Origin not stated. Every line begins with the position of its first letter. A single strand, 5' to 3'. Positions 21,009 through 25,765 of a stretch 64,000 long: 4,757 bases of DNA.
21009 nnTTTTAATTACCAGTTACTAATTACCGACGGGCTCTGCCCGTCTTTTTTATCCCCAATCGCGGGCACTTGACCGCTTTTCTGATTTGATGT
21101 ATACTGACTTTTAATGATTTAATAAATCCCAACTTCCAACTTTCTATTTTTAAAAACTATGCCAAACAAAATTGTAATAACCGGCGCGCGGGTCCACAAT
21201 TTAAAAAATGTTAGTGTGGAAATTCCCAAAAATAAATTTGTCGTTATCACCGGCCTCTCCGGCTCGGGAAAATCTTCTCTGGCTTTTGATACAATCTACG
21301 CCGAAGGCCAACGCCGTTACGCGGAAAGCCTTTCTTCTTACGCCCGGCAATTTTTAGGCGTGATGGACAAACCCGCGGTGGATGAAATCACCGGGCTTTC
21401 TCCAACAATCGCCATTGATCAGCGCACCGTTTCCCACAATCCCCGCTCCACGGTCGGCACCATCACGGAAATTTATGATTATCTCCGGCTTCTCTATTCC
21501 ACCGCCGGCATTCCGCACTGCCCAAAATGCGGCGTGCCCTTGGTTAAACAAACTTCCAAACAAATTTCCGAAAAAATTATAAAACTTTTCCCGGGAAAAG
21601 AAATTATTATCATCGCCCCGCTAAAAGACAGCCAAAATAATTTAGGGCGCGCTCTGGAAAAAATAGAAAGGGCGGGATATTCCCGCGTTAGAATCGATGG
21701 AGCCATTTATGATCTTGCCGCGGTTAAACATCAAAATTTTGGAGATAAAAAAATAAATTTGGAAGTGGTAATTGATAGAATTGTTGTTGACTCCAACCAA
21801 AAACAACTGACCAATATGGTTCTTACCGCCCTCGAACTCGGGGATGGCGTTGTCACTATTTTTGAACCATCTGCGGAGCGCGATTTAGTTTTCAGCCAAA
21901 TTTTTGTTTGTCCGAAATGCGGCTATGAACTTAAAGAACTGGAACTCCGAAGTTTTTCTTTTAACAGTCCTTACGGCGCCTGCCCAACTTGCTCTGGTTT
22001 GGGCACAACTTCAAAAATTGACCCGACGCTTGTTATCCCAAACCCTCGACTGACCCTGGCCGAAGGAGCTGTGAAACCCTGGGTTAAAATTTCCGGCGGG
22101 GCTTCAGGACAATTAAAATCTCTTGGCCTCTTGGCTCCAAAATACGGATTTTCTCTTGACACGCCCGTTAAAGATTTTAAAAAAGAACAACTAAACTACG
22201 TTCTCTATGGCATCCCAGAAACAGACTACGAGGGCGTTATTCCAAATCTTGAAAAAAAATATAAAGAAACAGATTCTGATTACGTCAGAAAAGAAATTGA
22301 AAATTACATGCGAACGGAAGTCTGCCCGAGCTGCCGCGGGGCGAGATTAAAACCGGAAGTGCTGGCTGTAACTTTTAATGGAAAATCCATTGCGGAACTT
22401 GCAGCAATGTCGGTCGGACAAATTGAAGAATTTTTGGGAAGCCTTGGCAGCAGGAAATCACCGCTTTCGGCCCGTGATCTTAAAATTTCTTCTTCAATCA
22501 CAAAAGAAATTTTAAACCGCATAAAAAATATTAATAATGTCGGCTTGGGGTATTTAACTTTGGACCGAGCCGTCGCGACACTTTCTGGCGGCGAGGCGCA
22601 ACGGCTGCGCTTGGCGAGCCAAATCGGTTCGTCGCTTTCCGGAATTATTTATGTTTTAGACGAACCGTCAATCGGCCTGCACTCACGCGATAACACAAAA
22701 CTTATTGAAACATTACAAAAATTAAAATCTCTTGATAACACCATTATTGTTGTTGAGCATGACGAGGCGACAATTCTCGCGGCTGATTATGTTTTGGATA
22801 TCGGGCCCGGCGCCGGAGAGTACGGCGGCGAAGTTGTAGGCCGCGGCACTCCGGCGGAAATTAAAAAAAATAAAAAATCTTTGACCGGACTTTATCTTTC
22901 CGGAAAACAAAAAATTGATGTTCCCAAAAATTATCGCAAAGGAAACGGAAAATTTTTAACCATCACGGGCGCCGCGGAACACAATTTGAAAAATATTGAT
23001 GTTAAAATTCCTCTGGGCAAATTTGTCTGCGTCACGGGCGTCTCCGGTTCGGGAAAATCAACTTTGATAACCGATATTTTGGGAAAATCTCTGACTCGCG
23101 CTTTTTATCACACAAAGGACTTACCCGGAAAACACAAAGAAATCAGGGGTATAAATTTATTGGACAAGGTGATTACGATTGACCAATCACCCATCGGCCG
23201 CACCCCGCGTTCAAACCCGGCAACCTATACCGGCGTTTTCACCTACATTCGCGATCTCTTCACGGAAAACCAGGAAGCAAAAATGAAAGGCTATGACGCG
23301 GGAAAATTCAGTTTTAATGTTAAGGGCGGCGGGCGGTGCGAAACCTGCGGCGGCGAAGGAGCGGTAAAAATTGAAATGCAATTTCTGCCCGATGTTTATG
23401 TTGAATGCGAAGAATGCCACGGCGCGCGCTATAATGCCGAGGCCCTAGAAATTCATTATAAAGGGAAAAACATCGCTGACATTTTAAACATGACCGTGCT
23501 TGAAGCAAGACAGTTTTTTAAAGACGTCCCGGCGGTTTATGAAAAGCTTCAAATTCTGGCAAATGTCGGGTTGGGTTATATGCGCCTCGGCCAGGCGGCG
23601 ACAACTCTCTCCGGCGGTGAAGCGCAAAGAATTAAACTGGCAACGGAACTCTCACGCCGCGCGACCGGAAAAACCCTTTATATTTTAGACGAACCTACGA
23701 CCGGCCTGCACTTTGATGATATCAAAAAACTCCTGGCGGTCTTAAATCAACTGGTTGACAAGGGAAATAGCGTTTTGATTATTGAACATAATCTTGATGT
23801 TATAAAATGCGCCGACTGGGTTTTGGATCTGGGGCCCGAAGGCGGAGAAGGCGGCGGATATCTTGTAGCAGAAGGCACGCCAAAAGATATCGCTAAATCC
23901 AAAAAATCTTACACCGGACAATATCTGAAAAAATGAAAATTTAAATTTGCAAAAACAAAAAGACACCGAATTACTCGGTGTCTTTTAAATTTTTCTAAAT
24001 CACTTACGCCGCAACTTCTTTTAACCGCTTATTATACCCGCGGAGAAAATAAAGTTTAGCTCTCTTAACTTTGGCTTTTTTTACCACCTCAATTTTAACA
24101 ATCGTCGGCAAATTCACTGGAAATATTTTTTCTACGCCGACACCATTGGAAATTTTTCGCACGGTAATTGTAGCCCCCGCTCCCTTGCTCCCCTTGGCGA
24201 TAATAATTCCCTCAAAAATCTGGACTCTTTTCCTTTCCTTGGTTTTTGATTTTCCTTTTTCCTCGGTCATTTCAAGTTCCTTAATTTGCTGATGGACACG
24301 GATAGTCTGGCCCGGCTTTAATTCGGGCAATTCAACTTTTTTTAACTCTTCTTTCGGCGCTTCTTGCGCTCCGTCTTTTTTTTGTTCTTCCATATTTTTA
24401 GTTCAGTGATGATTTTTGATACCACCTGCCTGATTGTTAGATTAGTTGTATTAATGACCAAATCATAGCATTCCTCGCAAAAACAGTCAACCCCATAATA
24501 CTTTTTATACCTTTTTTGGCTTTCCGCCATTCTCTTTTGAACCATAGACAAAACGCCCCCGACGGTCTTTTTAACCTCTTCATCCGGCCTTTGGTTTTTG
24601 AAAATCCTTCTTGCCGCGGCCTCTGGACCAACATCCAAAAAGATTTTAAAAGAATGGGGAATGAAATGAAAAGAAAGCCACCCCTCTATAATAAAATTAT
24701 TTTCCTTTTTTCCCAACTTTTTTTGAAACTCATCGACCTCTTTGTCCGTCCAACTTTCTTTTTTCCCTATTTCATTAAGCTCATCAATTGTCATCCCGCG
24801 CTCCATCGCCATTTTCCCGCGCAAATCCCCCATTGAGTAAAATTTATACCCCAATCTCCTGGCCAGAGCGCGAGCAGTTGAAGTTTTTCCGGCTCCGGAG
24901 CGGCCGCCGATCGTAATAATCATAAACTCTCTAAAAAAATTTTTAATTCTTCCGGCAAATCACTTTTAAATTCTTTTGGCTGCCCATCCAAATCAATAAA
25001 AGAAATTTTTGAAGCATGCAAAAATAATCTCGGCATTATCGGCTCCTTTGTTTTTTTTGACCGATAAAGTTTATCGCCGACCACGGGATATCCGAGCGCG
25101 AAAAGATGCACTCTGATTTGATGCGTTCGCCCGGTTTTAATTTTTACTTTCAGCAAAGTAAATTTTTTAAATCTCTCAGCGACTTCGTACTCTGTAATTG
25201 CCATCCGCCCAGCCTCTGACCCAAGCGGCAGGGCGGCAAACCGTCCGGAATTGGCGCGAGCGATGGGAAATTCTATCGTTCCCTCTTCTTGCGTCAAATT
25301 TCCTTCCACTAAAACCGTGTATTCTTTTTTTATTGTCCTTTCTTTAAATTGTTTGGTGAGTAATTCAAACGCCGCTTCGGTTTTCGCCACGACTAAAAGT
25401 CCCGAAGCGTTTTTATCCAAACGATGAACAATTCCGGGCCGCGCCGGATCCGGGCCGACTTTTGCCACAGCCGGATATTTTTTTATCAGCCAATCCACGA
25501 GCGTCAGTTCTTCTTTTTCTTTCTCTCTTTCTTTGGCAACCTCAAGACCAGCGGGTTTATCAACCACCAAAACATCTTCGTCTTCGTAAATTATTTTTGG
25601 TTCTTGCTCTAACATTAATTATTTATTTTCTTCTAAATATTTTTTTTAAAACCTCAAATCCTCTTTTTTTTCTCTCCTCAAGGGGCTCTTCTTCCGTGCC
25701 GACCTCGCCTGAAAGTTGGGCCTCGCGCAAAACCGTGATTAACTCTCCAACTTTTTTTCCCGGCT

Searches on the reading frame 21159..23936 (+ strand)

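Call 9: search_protein_families(library=pfam, proteins=[window:21159-23936:+], max_evalue=0.00001)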
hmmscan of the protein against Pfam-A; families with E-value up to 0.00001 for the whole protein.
window:21159-23936:+ (925 aa): 9 families
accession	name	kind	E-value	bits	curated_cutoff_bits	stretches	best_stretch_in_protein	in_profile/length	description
PF17755.6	UvrA_DNA-bind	-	1.4e-25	90.2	23.2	1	288-381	1-109/110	UvrA DNA-binding domain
PF00005.33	ABC_tran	-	1.8e-22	80.9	25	0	793-848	85-137/137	ABC transporter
PF17760.6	UvrA_inter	-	1.6e-21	76.6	23.3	1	131-234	1-105/109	UvrA interaction domain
PF02463.25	SMC_N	-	5e-13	49.4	40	0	13-50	11-49/220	RecF/RecN/SMC N terminal domain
PF13555.12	AAA_29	-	1.8e-07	31.2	27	0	615-637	17-39/61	P-loop containing region of AAA domain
PF13191.12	AAA_16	-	3.7e-07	31.2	32.6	0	620-662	24-63/167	AAA ATPase domain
PF03193.22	RsgA_GTPase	-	7e-07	29.7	30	0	588-659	75-146/174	RsgA GTPase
PF13304.12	AAA_21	-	1.5e-06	28.9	27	0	817-865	238-286/304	AAA domain, putative AbiEii toxin, Type IV TA system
PF20703.3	nSTAND1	-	3.4e-06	27.4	27.1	0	13-42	21-50/379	Novel STAND NTPase 1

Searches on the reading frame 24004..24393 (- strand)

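Call 9: search_protein_families(library=pfam, proteins=[window:24004-24393:-], max_evalue=0.00001)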
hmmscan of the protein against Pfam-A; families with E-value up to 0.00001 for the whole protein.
window:24004-24393:- (129 aa): 1 family
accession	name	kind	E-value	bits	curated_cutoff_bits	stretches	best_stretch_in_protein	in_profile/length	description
PF01245.26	Ribosomal_L19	-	1.2e-30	106.2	22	1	13-125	7-106/111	Ribosomal protein L19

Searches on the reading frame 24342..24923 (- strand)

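Call 9: search_protein_families(library=pfam, proteins=[window:24342-24923:-], max_evalue=0.00001)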
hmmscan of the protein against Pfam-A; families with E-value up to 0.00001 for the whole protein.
window:24342-24923:- (193 aa): 4 families
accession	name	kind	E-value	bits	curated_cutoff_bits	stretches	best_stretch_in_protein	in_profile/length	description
PF13189.12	Cytidylate_kin2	-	1e-17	65.3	28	1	2-160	1-175/176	Cytidylate kinase-like family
PF02224.24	Cytidylate_kin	-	7.9e-13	49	26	1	62-175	101-209/211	Cytidylate kinase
PF13238.12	AAA_18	-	1.1e-12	49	29.4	1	3-119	1-118/128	AAA domain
PF13207.12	AAA_17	-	1.6e-10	41.8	27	1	7-85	2-82/136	AAA domain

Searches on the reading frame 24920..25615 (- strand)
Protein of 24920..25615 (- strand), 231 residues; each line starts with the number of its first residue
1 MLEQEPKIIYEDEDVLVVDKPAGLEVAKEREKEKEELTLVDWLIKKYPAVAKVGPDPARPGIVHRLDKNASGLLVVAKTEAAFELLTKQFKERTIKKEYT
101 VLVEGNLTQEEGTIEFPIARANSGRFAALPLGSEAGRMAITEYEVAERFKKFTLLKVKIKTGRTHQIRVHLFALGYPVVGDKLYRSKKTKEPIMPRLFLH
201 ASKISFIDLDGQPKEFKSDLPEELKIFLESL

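Call 9: search_protein_families(library=pfam, proteins=[window:24920-25615:-], max_evalue=0.00001)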
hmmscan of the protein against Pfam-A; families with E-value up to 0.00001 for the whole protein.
window:24920-25615:- (231 aa): 1 family
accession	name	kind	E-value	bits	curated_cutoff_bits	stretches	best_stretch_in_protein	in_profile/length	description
PF00849.27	PseudoU_synth_2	-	1.2e-30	107.2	26.8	1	14-171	1-150/152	RNA pseudouridylate synthase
